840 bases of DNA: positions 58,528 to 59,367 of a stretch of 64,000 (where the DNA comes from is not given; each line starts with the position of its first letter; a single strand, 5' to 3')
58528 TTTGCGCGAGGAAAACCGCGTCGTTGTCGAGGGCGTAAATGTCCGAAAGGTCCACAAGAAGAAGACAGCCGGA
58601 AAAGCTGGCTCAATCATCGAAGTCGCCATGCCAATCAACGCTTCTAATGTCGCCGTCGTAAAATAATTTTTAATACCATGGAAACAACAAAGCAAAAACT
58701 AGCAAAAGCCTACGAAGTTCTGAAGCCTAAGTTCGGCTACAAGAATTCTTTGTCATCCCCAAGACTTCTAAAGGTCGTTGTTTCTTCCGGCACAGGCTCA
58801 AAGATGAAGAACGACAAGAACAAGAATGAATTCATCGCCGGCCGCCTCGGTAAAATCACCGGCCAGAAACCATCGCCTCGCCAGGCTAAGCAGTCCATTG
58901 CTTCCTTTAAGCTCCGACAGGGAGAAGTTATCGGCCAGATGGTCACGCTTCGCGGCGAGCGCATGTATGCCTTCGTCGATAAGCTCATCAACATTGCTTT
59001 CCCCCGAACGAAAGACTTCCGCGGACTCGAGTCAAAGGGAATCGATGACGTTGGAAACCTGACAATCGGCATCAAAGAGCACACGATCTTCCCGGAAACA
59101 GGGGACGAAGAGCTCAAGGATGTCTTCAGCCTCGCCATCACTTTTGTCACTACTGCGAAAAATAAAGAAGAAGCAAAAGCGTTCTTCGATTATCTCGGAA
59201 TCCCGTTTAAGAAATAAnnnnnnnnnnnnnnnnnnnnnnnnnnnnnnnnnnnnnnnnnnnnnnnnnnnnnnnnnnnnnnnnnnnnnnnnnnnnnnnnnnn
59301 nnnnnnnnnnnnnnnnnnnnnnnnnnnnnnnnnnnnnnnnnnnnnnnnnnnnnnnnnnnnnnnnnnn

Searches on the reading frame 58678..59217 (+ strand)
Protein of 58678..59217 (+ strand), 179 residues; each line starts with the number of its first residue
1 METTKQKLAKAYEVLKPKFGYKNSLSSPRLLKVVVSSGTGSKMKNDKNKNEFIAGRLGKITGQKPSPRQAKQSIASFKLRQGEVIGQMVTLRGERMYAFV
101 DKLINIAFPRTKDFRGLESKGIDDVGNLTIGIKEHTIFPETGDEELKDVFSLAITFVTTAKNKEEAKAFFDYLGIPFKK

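Call 14: find_encoding_contigs(protein=window:58678-59217:+, flank=4000, max_places=10)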
Protein window:58678-59217:+ (179 aa): 3 contigs read that carry it; 2 places shown.
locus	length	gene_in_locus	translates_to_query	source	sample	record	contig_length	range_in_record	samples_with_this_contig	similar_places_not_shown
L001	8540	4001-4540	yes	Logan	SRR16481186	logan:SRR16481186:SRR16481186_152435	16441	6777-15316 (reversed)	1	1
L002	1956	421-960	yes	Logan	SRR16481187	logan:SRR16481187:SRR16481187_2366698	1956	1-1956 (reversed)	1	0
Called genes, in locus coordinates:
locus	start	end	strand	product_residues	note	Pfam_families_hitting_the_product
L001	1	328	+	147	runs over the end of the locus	-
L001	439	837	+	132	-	-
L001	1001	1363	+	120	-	PF00203:Ribosomal_S19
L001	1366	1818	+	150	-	PF00237:Ribosomal_L22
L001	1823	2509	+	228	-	PF07650:KH_2, PF00189:Ribosomal_S3_C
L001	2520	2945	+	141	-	PF00252:Ribosomal_L16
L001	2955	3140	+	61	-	PF00831:Ribosomal_L29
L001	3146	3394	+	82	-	PF00366:Ribosomal_S17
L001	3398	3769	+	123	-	PF00238:Ribosomal_L14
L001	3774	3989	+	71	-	PF00467:KOW, PF17136:ribosomal_L24 (weak)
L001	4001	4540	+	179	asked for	PF00281:Ribosomal_L5, PF00673:Ribosomal_L5_C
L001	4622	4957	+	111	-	-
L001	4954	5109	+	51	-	-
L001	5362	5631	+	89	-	PF00253:Ribosomal_S14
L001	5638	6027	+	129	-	PF00410:Ribosomal_S8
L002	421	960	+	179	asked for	PF00281:Ribosomal_L5, PF00673:Ribosomal_L5_C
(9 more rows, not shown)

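Call 20: find_related_loci(query=window:58678-59217:+, collection=genome_contigs, flank=3000)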
Query window:58678-59217:+ (179 aa) in genome_contigs; peptide patterns used: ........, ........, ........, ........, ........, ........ (x = any residue, [..] = any of these).
600 stretches matched a pattern (row limit reached: there are more); 545 encode a relative of the query (tblastn E <= 1e-3); the best 80 are kept; 80 distinct loci.
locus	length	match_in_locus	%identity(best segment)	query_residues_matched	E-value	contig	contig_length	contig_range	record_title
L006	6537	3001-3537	88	1-179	1e-104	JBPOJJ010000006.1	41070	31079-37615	MAG: Patescibacteria group bacterium isolate MAG_20151 c_000000614931, whole genome shotgun sequence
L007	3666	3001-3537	83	1-179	3e-101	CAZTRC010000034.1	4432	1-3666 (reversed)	MAG TPA_asm: uncultured Candidatus Saccharibacteria bacterium isolate SRP286056_co1_61 genome assembly, contig: NODE_298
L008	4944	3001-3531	69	1-177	3e-85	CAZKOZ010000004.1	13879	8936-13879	MAG TPA_asm: uncultured Candidatus Saccharibacteria bacterium isolate SRP344714_co1_390 genome assembly, contig: NODE_80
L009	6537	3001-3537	69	1-179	8e-85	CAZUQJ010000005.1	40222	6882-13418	MAG TPA_asm: uncultured Candidatus Saccharibacteria bacterium isolate SRP286056_co1_92 genome assembly, contig: NODE_100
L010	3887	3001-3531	70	1-177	2e-83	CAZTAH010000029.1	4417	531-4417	MAG TPA_asm: uncultured Candidatus Saccharibacteria bacterium isolate binchicken_co157_198 genome assembly, contig: NODE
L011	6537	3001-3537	68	1-179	6e-83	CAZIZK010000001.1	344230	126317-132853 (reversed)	MAG TPA_asm: uncultured Candidatus Saccharibacteria bacterium isolate SRP296810_co1_15 genome assembly, contig: NODE_17_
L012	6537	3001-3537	69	1-179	2e-81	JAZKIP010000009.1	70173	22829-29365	MAG: Patescibacteria group bacterium isolate ADI_DC_SW_02_SPN_11032020-bin045 DCSW02SPN_B045_0_000000000009, whole genom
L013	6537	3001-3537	68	1-179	2e-81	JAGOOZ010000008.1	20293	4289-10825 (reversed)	MAG: Candidatus Paceibacterota bacterium isolate Gw_Bodden_bin_209 Gw_Bodden_3175_length_20293_cov_7.715065, whole genom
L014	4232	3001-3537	67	1-179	4e-81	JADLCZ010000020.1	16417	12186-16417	MAG: Candidatus Nomurabacteria bacterium isolate SJ250 c_000000362546, whole genome shotgun sequence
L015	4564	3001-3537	67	1-179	2e-80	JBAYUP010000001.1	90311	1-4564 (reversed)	MAG: Candidatus Paceibacterota bacterium isolate SO_2016_LW3_38 scaffold00373_LW162_2016, whole genome shotgun sequence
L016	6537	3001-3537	68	1-179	1e-80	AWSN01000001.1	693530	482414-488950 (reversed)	MAG: Parcubacteria bacterium RAAC4_OD1_1 O210_OD1C00001, whole genome shotgun sequence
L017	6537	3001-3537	68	1-179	1e-79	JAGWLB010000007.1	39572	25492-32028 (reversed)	MAG: Patescibacteria group bacterium isolate REEB175 contig-150_1022, whole genome shotgun sequence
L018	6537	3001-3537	66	1-179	3e-79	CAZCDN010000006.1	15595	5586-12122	MAG TPA_asm: uncultured Candidatus Saccharibacteria bacterium isolate SRP286056_co1_156 genome assembly, contig: NODE_46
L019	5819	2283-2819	66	1-179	2e-79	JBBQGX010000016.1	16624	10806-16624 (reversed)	MAG: Candidatus Paceibacteria bacterium isolate Co_metawrap_936 Cmw_936_k141_3243484_length_16624_cov_13.9968, whole gen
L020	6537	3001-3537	65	1-179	3e-79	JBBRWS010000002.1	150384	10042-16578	MAG: Candidatus Paceibacteria bacterium isolate La4_metabat2.065 La4_metabat2.065_K_115270_L_150384_cov_56.0051, whole g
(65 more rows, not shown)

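Call 76: search_protein_families(library=pfam, alignment_id=A5, max_evalue=0.001)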
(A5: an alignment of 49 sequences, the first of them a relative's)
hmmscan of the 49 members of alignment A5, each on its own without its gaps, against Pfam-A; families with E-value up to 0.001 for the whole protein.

A. member 1, L041:3658-3933:+ (92 aa): 0 families

B. families by the number of members that match (of 49 scanned): 26 families (the first 25 are shown)
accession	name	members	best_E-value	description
PF00406.28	ADK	2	7.7e-18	Adenylate kinase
PF13207.12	AAA_17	2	2.3e-15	AAA domain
PF07963.17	N_methyl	2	4.1e-08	Prokaryotic N-terminal methylation motif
PF13671.12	AAA_33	2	1.5e-05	AAA domain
PF00625.27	Guanylate_kin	1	2.8e-33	Guanylate kinase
PF01509.24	TruB_N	1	1.6e-22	TruB family pseudouridylate synthase (N terminal domain)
PF13189.12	Cytidylate_kin2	1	7.5e-16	Cytidylate kinase-like family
PF01381.28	HTH_3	1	5.7e-15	Helix-turn-helix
PF13238.12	AAA_18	1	1.7e-14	AAA domain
PF01972.22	SDH_protease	1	1.2e-13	ClpP-like SDH-type serine proteinase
PF03372.29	Exo_endo_phos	1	3.1e-12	Endonuclease/Exonuclease/phosphatase family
PF05973.20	Gp49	1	2e-11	Phage derived protein Gp49-like (DUF891)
PF11335.13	DUF3137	1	4.1e-09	Protein of unknown function (DUF3137)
PF13560.12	HTH_31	1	1.2e-08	Helix-turn-helix domain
PF02224.24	Cytidylate_kin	1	3.7e-08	Cytidylate kinase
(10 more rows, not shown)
